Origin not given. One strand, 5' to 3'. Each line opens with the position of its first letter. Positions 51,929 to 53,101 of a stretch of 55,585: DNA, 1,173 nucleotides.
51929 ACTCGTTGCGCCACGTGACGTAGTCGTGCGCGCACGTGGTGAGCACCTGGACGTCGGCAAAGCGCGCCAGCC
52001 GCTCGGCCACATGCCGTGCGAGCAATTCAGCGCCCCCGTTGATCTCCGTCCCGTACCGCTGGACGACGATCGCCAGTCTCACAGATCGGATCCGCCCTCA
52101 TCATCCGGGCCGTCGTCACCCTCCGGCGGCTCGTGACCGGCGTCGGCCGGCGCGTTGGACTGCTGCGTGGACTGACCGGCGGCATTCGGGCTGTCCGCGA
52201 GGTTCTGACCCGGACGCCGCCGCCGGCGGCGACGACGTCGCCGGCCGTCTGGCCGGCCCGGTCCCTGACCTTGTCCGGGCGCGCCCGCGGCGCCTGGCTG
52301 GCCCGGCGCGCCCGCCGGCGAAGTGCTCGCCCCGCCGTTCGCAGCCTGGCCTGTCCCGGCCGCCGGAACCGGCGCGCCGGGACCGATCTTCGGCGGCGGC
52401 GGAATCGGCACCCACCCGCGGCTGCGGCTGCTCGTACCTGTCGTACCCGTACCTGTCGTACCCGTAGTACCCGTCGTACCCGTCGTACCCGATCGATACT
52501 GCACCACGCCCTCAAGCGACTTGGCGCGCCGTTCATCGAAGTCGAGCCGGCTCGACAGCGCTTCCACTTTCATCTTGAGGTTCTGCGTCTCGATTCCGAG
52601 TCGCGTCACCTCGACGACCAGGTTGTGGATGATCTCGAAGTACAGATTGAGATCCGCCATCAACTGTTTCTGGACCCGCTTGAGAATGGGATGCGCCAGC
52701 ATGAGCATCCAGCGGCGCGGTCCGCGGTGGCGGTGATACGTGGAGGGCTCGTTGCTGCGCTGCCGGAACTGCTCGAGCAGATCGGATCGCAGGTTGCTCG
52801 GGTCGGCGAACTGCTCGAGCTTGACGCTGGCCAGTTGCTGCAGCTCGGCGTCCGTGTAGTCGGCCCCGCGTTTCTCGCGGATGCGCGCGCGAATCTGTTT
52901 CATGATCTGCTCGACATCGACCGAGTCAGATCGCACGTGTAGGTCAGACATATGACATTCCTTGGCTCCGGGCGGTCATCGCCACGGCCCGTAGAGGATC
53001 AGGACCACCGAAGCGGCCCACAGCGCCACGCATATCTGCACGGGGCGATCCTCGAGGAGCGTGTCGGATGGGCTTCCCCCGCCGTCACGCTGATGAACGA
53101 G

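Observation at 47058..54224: Seven-gene glycan operon with five consecutive GTGA start/stop overlaps and a mirrored A-B-B'-A' glycosyltransferase order, led by a STAS antagonist and a DPPR-synthase-like UbiA enzyme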

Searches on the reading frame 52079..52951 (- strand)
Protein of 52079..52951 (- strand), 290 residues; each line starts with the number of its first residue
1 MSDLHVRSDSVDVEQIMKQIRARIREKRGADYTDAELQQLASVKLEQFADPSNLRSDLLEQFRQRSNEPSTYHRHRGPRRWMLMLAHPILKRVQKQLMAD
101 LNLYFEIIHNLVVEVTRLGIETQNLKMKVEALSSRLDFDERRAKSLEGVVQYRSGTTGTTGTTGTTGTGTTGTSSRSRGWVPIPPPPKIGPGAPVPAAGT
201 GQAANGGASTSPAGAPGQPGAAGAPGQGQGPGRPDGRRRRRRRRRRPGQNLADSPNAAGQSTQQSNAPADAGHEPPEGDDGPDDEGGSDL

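Call 4: search_protein_families(library=pfam, proteins=[window:52079-52951:-], max_evalue=0.01)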
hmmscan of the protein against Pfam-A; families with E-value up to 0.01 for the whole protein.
window:52079-52951:- (290 aa): 0 families

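Call 5: search_protein_families(library=ncbifam, proteins=[window:52079-52951:-], max_evalue=0.01)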
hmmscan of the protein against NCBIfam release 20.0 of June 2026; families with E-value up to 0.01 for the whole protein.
window:52079-52951:- (290 aa): 0 families

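Call 12: find_homologous_proteins(query=window:52079-52951:-)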
Query window:52079-52951:- (290 aa): 3435 proteins with E <= 0.001 among 8000 candidates; the best 120 are listed.
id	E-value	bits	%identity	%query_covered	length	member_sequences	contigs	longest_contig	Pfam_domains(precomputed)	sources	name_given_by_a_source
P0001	2.7e-131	455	72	100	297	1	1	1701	-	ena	-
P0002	8.4e-130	450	71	100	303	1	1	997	-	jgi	jgi:hypothetical protein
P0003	2.6e-99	350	89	53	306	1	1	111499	-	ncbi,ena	-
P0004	3.9e-99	350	65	89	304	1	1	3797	-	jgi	jgi:hypothetical protein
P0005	4.0e-99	350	67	77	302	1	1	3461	-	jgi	jgi:hypothetical protein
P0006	5.3e-99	349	65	92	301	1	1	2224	-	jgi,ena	-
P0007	7.1e-99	349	66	92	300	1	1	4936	-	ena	-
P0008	8.1e-99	349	62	95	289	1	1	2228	-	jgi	jgi:hypothetical protein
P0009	8.7e-99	348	65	92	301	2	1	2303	-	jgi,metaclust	metaclust:\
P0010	1.1e-97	345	67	90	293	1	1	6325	-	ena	-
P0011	2.6e-97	344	87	52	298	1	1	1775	-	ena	-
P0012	3.2e-97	343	63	94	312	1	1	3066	-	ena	-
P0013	5.7e-97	343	87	53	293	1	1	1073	-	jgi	jgi:hypothetical protein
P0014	5.5e-96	339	66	88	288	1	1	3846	-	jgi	jgi:hypothetical protein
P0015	8.2e-96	339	64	94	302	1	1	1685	-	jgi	jgi:hypothetical protein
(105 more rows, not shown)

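Call 18: find_related_loci(query=A1, collection=genome_contigs, flank=9000)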
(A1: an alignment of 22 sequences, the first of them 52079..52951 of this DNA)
Query A1 (290 aa) in genome_contigs; peptide patterns used: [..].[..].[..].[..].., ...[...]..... (x = any residue, [..] = any of these).
371 stretches matched a pattern; 326 encode a relative of the query (tblastn E <= 1e-3); the best 80 are kept; 80 distinct loci.
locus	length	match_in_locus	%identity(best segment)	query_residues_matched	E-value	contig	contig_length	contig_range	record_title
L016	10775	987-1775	59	3-282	1e-85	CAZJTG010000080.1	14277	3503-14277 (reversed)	MAG TPA_asm: uncultured Solibacteraceae bacterium isolate SRP287453_co1_3 genome assembly, contig: NODE_7882_length_1427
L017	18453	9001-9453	86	3-153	6e-85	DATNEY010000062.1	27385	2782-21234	MAG TPA_asm: Vicinamibacterales bacterium isolate SMAG_U11280 k141_3582947, whole genome shotgun sequence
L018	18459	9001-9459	89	1-153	1e-84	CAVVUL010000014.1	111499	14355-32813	MAG: uncultured Acidobacteriota bacterium isolate MFD02979.bin.2.72 genome assembly, contig: contig_90425, whole genome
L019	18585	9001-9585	56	1-161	1e-59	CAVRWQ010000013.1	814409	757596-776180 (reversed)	MAG: uncultured Acidobacteriota bacterium isolate MFD06229.bin.2.89 genome assembly, contig: contig_7630, whole genome s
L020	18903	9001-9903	46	1-261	7e-60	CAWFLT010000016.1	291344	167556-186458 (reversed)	MAG: uncultured Acidobacteriota bacterium isolate MFD06229.bin.2.51 genome assembly, contig: contig_5272, whole genome s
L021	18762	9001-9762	47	1-202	8e-59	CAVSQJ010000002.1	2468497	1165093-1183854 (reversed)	MAG: uncultured Acidobacteriota bacterium isolate MFD05841.bin.2.230 genome assembly, contig: contig_5040, whole genome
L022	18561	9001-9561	57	1-153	3e-57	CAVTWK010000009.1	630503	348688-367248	MAG: uncultured Acidobacteriota bacterium isolate MFD04651.bin.2.167 genome assembly, contig: contig_715, whole genome s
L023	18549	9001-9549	54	1-157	4e-57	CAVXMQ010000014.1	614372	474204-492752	MAG: uncultured Acidobacteriota bacterium isolate MFD02840.bin.2.60 genome assembly, contig: contig_25719, whole genome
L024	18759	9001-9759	48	1-223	4e-57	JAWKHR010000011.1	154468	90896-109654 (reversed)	MAG: Vicinamibacterales bacterium isolate BC2.43 BC2.43.fa-11, whole genome shotgun sequence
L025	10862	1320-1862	55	1-155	2e-57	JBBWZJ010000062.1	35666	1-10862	MAG: Acidobacteriota bacterium isolate Holy_63 scaffold_3733199, whole genome shotgun sequence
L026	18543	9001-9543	55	1-155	4e-57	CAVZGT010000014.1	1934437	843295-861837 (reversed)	MAG: uncultured Acidobacteriota bacterium isolate MFD05567.bin.2.150 genome assembly, contig: contig_5485, whole genome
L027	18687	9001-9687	48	1-177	4e-57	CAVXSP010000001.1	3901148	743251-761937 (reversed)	MAG: uncultured Acidobacteriota bacterium isolate MFD04944.bin.1.263 genome assembly, contig: contig_16528, whole genome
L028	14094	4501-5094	52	1-171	2e-57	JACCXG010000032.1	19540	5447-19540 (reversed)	MAG: Acidobacteria bacterium isolate MGR_bin172 SD2897-2912_k127_935848, whole genome shotgun sequence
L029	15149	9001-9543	55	1-155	7e-57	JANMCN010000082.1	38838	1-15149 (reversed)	MAG: Acidobacteriota bacterium isolate OTE_1_metabat_126 OTE_1_k141_1149890, whole genome shotgun sequence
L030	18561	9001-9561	56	1-153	9e-57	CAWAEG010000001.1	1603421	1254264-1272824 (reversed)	MAG: uncultured Acidobacteriota bacterium isolate MFD00962.bin.1.162 genome assembly, contig: contig_11024, whole genome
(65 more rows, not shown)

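Call 50: predict_structure(alignment_id=A1)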
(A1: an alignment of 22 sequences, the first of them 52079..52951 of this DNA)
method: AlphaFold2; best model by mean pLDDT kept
length: 290 residues; sequences in the alignment: 22
mean_pLDDT: 59.6   pTM: 0.25
mean pLDDT of the five models: 59.6, 59.1, 57.2, 55.9, 55.6
residues with pLDDT >= 90: 36; 70-90: 48; 50-70: 81; < 50: 125
segments of 3 or more residues with pLDDT < 50: 1-7, 152-179, 190-195, 197-218, 220-233, 252-269, 271-275, 277-281
pLDDT, mean of each block of 10 residues (from residue 1): 43 70 65 64 60 56 57 63 88 90 92 95 94 87 73 46 42 43 63 45 38 40 40 49 51 42 40 45 46
secondary structure, 60 per line:
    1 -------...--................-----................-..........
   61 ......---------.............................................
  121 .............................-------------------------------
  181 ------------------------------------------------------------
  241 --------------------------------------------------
elements in order: H13-28 H34-49 H51-66 H76-149

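Call 88: search_protein_families(library=padloc, proteins=[window:52079-52951:-], max_evalue=0.001)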
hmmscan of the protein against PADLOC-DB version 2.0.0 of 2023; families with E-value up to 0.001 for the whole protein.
window:52079-52951:- (290 aa): 0 families

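Call 94: fold_search(model_id=the predicted structure, library=pdb)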
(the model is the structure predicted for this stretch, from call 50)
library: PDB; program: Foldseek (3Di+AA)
matches with E <= 10: 0; with E <= 0.001: 0
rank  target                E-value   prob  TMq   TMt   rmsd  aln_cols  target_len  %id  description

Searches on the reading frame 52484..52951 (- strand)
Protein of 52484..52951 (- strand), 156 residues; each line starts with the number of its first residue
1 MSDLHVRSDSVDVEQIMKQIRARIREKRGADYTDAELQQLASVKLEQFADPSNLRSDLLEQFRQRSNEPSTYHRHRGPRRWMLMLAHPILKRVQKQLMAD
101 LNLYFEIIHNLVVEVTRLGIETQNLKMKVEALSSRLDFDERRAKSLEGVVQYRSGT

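Call 19: search_solved_structures(query=window:52484-52951:-, max_evalue=10)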
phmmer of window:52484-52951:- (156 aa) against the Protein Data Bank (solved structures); distinct sequences matched with E-value up to 10: 1.
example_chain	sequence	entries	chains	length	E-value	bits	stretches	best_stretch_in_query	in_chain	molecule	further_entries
4jth_A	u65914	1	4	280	1.9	11.7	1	18-113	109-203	2-dehydro-3-deoxyphosphooctonate aldolase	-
